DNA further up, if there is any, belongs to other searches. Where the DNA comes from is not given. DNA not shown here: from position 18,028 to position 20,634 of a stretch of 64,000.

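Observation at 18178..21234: Bacterial-type sigma-54 activator AAA+ domain (intact GAFTGA) in an archaeal genome, fused to a duplicated C-terminal domain and upstream of a YprB-like exonuclease gene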

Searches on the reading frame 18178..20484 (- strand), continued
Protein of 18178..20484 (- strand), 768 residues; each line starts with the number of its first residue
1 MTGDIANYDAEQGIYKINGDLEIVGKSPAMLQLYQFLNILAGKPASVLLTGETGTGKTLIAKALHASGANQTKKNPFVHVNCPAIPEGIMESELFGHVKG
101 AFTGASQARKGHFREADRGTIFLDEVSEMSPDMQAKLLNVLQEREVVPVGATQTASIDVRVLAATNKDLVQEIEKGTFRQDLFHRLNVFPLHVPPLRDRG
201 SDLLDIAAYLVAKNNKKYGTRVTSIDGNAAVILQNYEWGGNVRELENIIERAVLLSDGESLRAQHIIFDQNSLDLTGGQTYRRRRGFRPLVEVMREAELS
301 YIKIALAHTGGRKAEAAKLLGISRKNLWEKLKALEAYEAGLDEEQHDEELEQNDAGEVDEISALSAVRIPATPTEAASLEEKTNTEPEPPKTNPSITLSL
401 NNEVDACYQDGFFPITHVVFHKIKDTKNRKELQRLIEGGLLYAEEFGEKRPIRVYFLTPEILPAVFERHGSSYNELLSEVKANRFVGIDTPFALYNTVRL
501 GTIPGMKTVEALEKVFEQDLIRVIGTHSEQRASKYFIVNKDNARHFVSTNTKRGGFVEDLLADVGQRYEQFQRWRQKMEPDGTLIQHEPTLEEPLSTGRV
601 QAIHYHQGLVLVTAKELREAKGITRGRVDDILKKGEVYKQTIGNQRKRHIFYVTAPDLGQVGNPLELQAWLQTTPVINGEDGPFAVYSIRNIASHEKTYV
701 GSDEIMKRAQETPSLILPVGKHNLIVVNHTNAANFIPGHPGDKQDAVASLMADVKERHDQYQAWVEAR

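Call 10: find_encoding_contigs(protein=P0001, flank=10000, max_places=6)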
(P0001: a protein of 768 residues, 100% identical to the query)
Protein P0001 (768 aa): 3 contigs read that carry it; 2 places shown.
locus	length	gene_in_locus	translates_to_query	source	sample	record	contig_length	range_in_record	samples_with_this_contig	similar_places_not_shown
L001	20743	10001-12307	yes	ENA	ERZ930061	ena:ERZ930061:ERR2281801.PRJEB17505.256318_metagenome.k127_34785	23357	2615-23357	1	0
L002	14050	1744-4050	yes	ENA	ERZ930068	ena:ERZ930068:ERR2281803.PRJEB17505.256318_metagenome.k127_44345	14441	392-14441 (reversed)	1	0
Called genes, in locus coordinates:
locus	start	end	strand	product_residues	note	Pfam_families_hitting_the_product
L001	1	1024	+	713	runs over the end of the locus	PF02463:SMC_N, PF13476:AAA_23 (weak), PF13304:AAA_21 (faint), PF13558:SbcC_Walker_B (weak)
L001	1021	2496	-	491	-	-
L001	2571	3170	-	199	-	-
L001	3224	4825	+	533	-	PF00282:Pyridoxal_deC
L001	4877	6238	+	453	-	PF00140:Sigma70_r1_2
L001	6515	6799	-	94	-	PF15919:HicB_lk_antitox (weak), PF24113:DUF7387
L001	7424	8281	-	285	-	-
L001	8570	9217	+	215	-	PF05552:MS_channel_1st_1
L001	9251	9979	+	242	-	PF13482:RNase_H_2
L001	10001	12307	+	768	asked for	PF00158:Sigma54_activat, PF01078:Mg_chelatase (weak), PF13191:AAA_16 (weak), PF14532:Sigma54_activ_2, PF00004:AAA, PF07728:AAA_5, PF25601:AAA_lid_14, PF02954:HTH_8, +1 more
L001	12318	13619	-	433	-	-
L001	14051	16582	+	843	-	PF13589:HATPase_c_3 (weak)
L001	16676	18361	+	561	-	-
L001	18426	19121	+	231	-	PF13489:Methyltransf_23, PF08241:Methyltransf_11, PF08242:Methyltransf_12, PF13649:Methyltransf_25, PF01209:Ubie_methyltran, PF13847:Methyltransf_31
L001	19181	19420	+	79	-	-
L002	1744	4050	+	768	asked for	PF00158:Sigma54_activat, PF01078:Mg_chelatase (weak), PF13191:AAA_16 (weak), PF14532:Sigma54_activ_2, PF00004:AAA, PF07728:AAA_5, PF25601:AAA_lid_14, PF02954:HTH_8, +1 more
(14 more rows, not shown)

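Call 16: search_protein_families(library=padloc, proteins=[window:18178-20484:-], max_evalue=0.01)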
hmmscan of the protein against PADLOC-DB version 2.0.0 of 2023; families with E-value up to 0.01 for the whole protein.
window:18178-20484:- (768 aa): 9 families
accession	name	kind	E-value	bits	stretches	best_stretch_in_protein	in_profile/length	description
PDLC01995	RtcR_PspF2--CARF_AAA_HTH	-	1.5e-102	342.3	1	22-335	168-479/481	-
PDLC01993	RtcR--CARF_AAA_HTH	-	4.6e-53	178.4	1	44-269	204-435/523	-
PDLC01994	RtcR_PspF1--CARF_AAA_HTH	-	6.4e-51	171.9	1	21-332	160-466/468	-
PDLC04140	mad8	-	0.00048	17.7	1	44-84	27-67/314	mads_8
PDLC02350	AbiO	-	0.00091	16.1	1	40-144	191-284/468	AbiO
PDLC04606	PDC-M37B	-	0.0013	16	1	32-81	161-208/390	-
PDLC00915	TRIP13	-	0.0049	14.3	1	47-93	66-110/302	TRIP13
PDLC02372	Nhi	-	0.0071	13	0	38-142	193-288/470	-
PDLC04605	PDC-M37B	-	0.0087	13.2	0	30-66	289-326/518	-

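Call 17: search_protein_families(library=ncbifam, proteins=[window:18178-20484:-], max_evalue=0.001)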
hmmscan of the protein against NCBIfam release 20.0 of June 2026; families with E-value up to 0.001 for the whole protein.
window:18178-20484:- (768 aa): 33 families (the best 25 are shown)
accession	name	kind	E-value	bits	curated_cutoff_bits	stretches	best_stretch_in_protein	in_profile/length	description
NF003451.0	PRK05022.1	equivalog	2.3e-100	336.8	476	1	19-334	188-508/512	nitric oxide reductase transcriptional regulator NorR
TIGR01817.1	nifA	equivalog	2.2e-92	310.6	528.85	1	22-272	197-444/534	nif-specific transcriptional activator NifA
NF008469.0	PRK11361.1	equivalog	8e-89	298.4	714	1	22-333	144-453/461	acetoacetate metabolism transcriptional regulator AtoC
NF038308.1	RNA_repair_RtcR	equivalog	1.7e-88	297.8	650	1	22-334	181-513/530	RNA repair transcriptional activator RtcR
NF041552.1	TF_PrdR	equivalog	1.9e-88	297.3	795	1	22-333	268-575/577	sigma-54 dependent transcriptional regulator PrdR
TIGR01818.1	ntrC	equivalog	8.9e-87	291.8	558.6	1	18-333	131-462/463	nitrogen regulation protein NR(I)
NF050807.1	TransRegFlbDCaul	equivalog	1.3e-84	284.7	750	1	22-335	119-439/454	sigma-54-dependent transcriptional regulator FlbD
NF007689.0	PRK10365.1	equivalog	2.5e-84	283.6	760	1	20-331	138-439/441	sigma-54-dependent response regulator transcription factor ZraR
NF041906.1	V4R_TF_MobR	exception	1.4e-80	271.4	999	1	22-332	233-542/544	phenol degradation transcriptional regulator MobR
TIGR02915.1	PEP_resp_reg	equivalog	3.6e-79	266.7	502.6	1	23-332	141-440/445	PEP-CTERM-box response regulator transcription factor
TIGR02329.1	propionate_PrpR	equivalog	1e-78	265.3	499.2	1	22-333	213-526/526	propionate catabolism operon regulatory protein PrpR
NF041946.1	LuxO_transreg_Vib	equivalog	5.9e-76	256.1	800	1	22-266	134-376/463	quorum-sensing sigma-54 dependent transcriptional regulator LuxO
NF011958.0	PRK15429.1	equivalog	1e-74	252.4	830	1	22-333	380-683/692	formate hydrogenlyase transcriptional activator FlhA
NF011953.0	PRK15424.1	equivalog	1.1e-74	252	703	1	22-334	220-534/538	propionate catabolism operon regulatory protein PrpR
NF008176.1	PRK10923.1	equivalog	3.3e-72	243.6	620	1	21-334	138-466/469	nitrogen regulation protein NR(I)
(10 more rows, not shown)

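Call 25: find_encoding_contigs(protein=P0004, flank=10000)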
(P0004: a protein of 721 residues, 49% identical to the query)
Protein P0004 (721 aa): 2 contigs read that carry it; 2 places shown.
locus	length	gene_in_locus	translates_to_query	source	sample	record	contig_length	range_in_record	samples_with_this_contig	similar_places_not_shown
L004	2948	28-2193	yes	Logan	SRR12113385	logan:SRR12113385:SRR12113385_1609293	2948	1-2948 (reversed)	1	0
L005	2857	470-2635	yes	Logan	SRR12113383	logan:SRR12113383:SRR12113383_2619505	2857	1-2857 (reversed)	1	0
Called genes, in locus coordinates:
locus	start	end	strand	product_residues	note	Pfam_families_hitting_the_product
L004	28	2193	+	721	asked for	PF00158:Sigma54_activat, PF07724:AAA_2 (weak), PF14532:Sigma54_activ_2, PF00004:AAA, PF25601:AAA_lid_14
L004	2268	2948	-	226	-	?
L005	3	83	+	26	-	?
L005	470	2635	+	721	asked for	PF00158:Sigma54_activat, PF07724:AAA_2 (weak), PF14532:Sigma54_activ_2, PF00004:AAA, PF25601:AAA_lid_14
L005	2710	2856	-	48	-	?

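Call 82: search_protein_families(library=pfam, proteins=[L004:2268-2939:-], max_evalue=0.01)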
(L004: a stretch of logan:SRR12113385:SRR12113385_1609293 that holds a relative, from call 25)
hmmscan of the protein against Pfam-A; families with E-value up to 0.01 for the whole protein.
L004:2268-2939:- (223 aa): 0 families
